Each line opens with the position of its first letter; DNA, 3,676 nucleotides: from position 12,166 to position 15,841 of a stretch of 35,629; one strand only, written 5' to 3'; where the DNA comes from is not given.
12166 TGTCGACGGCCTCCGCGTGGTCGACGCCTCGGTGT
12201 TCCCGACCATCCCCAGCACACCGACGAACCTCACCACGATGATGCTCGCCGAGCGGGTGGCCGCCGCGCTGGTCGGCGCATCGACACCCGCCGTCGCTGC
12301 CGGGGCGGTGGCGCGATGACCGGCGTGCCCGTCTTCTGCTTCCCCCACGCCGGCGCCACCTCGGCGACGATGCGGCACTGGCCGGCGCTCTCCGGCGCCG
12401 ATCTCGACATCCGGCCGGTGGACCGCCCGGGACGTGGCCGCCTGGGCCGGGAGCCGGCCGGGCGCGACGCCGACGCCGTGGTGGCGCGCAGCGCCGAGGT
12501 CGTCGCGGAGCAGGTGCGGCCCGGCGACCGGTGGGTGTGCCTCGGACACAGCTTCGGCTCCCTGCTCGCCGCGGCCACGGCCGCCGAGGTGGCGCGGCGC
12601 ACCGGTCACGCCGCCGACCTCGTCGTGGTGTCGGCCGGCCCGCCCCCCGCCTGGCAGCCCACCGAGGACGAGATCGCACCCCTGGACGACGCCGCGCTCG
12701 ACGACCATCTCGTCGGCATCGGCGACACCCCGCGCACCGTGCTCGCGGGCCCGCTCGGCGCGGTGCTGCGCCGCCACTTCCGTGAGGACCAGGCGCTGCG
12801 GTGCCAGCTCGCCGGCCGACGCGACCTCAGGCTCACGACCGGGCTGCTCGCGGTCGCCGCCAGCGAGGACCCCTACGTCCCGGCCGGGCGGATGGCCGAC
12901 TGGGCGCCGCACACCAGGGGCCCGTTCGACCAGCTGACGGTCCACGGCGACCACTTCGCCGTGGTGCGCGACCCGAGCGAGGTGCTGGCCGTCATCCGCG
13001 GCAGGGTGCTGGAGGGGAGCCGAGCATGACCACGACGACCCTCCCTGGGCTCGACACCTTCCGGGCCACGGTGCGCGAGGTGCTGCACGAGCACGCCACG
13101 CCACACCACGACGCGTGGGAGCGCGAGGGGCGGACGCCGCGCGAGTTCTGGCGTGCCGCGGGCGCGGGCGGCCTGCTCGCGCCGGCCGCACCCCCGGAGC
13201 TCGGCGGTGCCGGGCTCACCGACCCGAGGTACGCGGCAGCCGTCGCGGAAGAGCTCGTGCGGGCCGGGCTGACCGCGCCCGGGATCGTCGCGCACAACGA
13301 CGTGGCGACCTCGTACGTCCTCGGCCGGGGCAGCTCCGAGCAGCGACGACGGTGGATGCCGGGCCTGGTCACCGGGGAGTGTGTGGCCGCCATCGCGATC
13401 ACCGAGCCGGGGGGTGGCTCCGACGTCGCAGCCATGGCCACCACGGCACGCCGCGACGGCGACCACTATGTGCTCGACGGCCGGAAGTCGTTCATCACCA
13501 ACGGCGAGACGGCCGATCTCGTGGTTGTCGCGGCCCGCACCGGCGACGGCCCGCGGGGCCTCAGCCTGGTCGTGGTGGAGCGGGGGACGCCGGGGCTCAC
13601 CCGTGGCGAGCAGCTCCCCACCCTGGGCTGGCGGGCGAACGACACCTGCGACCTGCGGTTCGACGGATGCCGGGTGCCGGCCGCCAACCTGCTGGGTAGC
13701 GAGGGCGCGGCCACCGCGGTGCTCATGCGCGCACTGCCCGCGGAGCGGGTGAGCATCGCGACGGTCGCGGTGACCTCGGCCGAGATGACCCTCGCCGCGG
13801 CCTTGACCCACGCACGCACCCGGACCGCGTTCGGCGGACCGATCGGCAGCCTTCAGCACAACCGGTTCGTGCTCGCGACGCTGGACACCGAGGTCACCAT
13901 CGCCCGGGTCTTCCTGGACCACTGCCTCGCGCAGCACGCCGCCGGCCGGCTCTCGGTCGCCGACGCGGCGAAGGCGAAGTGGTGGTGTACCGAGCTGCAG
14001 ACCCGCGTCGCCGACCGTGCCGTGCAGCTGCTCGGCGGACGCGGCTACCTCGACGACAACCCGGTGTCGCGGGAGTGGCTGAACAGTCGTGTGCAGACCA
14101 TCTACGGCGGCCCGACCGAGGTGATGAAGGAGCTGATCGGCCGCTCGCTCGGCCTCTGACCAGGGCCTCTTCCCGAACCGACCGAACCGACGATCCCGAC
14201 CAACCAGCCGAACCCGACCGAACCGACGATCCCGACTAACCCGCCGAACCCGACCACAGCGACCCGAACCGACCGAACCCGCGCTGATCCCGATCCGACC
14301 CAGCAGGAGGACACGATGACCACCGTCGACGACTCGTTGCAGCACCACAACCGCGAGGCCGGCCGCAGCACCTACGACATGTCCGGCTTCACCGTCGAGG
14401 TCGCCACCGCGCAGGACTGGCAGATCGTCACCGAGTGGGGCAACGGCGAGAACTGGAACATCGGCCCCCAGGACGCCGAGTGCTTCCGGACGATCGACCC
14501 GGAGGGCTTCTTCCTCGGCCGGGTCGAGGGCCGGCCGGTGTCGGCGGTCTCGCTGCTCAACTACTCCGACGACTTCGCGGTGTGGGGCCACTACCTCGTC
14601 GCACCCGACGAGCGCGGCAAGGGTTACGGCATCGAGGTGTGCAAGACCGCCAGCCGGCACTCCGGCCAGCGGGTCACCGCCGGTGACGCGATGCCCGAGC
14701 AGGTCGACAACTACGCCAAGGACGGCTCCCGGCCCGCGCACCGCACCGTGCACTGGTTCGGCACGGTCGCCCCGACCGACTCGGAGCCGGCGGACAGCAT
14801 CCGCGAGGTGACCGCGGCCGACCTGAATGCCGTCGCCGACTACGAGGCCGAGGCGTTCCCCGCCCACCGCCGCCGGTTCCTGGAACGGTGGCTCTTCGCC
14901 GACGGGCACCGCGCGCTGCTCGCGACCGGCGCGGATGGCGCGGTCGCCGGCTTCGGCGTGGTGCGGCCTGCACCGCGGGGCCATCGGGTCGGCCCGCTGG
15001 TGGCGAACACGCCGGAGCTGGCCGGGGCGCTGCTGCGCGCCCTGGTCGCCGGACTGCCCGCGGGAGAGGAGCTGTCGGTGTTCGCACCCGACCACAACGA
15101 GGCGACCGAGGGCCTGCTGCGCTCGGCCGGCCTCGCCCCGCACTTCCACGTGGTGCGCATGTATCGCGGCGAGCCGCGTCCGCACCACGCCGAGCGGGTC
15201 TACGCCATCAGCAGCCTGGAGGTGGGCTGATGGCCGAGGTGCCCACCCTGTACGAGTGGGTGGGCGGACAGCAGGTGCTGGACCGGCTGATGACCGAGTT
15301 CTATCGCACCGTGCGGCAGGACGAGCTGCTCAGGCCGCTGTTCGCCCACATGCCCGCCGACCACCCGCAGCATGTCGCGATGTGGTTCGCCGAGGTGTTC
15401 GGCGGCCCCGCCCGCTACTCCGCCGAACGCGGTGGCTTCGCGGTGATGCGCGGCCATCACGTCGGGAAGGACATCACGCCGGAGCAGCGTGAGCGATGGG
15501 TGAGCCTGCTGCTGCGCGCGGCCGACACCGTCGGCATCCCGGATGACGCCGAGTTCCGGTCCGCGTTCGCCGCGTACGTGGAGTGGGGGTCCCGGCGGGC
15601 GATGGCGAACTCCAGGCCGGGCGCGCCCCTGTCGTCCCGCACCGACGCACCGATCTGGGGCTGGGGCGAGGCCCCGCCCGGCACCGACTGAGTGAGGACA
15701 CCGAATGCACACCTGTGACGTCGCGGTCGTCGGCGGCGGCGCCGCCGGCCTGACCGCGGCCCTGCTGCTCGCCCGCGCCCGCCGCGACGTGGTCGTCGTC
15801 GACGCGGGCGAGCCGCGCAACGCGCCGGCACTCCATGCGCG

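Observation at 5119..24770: Complete holomycin-type dithiolopyrrolone enzyme set, mostly in one 13-gene translationally coupled operon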

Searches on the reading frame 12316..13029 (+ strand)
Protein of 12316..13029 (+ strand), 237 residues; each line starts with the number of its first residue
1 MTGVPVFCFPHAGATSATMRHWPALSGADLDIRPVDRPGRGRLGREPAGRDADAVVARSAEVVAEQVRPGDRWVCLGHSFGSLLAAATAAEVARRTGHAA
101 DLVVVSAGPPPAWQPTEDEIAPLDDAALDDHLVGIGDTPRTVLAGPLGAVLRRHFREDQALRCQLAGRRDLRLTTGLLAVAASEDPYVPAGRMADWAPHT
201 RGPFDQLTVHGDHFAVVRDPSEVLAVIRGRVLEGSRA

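Call 9: search_protein_families(library=pfam, proteins=[window:12316-13029:+])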
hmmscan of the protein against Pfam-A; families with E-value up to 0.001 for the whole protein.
window:12316-13029:+ (237 aa): 2 families
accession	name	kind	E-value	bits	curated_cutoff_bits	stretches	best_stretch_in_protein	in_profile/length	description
PF00975.26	Thioesterase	-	3.5e-23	83.5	26.4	1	5-225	2-220/226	Thioesterase domain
PF00561.26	Abhydrolase_1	-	1.4e-05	25.4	25.8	1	6-126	2-122/245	alpha/beta hydrolase fold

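Call 45: search_protein_families(library=ncbifam, proteins=[window:12316-13029:+], max_evalue=0.00001)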
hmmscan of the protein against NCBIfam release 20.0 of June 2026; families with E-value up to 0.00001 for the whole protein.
window:12316-13029:+ (237 aa): 0 families

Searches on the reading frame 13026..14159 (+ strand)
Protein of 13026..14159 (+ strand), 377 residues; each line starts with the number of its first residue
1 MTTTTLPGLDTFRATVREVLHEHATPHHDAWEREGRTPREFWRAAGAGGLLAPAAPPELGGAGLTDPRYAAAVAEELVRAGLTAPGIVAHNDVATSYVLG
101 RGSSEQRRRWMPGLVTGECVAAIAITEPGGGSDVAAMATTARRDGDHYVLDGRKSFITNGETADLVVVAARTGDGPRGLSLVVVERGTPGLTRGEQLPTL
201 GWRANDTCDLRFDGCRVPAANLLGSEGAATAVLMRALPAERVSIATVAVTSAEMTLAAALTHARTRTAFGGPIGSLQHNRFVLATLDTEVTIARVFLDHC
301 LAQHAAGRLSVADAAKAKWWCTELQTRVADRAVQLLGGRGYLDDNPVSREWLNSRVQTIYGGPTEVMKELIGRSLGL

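Call 9: search_protein_families(library=pfam, proteins=[window:13026-14159:+])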
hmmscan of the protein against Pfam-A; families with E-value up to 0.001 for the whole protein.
window:13026-14159:+ (377 aa): 4 families
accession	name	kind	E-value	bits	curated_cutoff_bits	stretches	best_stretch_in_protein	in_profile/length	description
PF00441.29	Acyl-CoA_dh_1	-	1.6e-34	119.7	22.4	1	231-375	5-149/150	Acyl-CoA dehydrogenase, C-terminal domain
PF02770.24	Acyl-CoA_dh_M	-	5.2e-27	94.3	33.3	1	122-215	1-97/97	Acyl-CoA dehydrogenase, middle domain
PF02771.21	Acyl-CoA_dh_N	-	3.2e-24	85.9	22.9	1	11-118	6-113/113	Acyl-CoA dehydrogenase, N-terminal domain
PF08028.16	Acyl-CoA_dh_2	-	1.4e-09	38.8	22.7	1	243-358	2-127/134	Acyl-CoA dehydrogenase, C-terminal domain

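Call 11: find_encoding_contigs(protein=window:13026-14159:+, flank=10000, max_places=6)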
Protein window:13026-14159:+ (377 aa): no gene with exactly this product is on record in the collection.

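Call 45: search_protein_families(library=ncbifam, proteins=[window:13026-14159:+], max_evalue=0.00001)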
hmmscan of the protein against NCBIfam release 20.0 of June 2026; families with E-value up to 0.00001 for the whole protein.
window:13026-14159:+ (377 aa): 21 families
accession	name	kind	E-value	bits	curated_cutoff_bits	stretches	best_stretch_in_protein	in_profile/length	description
NF042972.1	AcrlCoAredClosAcrC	equivalog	4.5e-72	242.8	640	1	12-374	12-375/378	acryloyl-CoA reductase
NF045652.1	ProlPCPDhRedW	equivalog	8.5e-60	202.5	650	1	30-377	25-375/376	L-prolyl-[peptidyl-carrier protein] dehydrogenase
NF043006.1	CyhCrbnylCoADH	equivalog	4.2e-56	190.6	650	1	14-374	13-374/380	cyclohexane-1-carbonyl-CoA dehydrogenase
NF042439.1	SulpropCoADesulf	equivalog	4.8e-54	183.5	600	1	14-373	2-368/379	3-sulfinopropanoyl-CoA desulfinase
NF045552.1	GlutCoADH_Des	equivalog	2.4e-53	181.7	470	1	10-371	10-375/387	glutaryl-CoA dehydrogenase Acd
NF058590.1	AcCoDHFadEBacil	equivalog_domain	7.6e-53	179.9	600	1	14-371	30-406/586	acyl-CoA dehydrogenase FadE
NF053553.1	prodigi_MBC_PigA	equivalog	8.9e-50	169.9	500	1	34-377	34-381/381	prodigiosin MBC biosynthesis dehydrogenase PigA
NF008997.0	PRK12341.1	equivalog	5.2e-49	167.3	537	1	14-374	14-375/382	acyl-CoA dehydrogenase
TIGR03207.1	cyc_hxne_CoA_dh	equivalog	2.8e-48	164.5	575.35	1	14-373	10-369/372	cyclohexanecarboxyl-CoA dehydrogenase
NF002885.1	PRK03354.1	equivalog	1.8e-42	145.7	540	1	56-372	57-370/378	crotonobetainyl-CoA dehydrogenase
NF052270.1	Staph_DH_FadE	equivalog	4.1e-27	94.9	600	1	89-375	108-393/400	acyl-CoA dehydrogenase FadE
NF037942.1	ac_ACP_DH_MbtN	equivalog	2.7e-26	92.2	700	1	9-372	2-362/376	mycobactin biosynthesis acyl-ACP dehydrogenase MbtN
NF049984.1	Rv1679_FadE16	equivalog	4.1e-25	88.8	600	1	16-375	5-365/371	Rv1679 family acyl-CoA dehydrogenase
TIGR03203.1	pimD_small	equivalog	1.9e-23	83.2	652.7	1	71-341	71-342/378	pimeloyl-CoA dehydrogenase small subunit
TIGR03204.1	pimC_large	equivalog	1.4e-20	73.6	623.85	1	12-290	11-291/395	pimeloyl-CoA dehydrogenase large subunit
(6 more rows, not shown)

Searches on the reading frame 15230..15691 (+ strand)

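Call 9: search_protein_families(library=pfam, proteins=[window:15230-15691:+])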
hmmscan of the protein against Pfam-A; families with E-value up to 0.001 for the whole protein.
window:15230-15691:+ (153 aa): 1 family
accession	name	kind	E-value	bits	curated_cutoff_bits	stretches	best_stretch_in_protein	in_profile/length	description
PF01152.27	Bac_globin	-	1.1e-16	61.6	21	1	6-105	1-102/121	Bacterial-like globin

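Call 45: search_protein_families(library=ncbifam, proteins=[window:15230-15691:+], max_evalue=0.00001)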
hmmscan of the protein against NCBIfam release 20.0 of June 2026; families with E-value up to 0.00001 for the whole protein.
window:15230-15691:+ (153 aa): 0 families
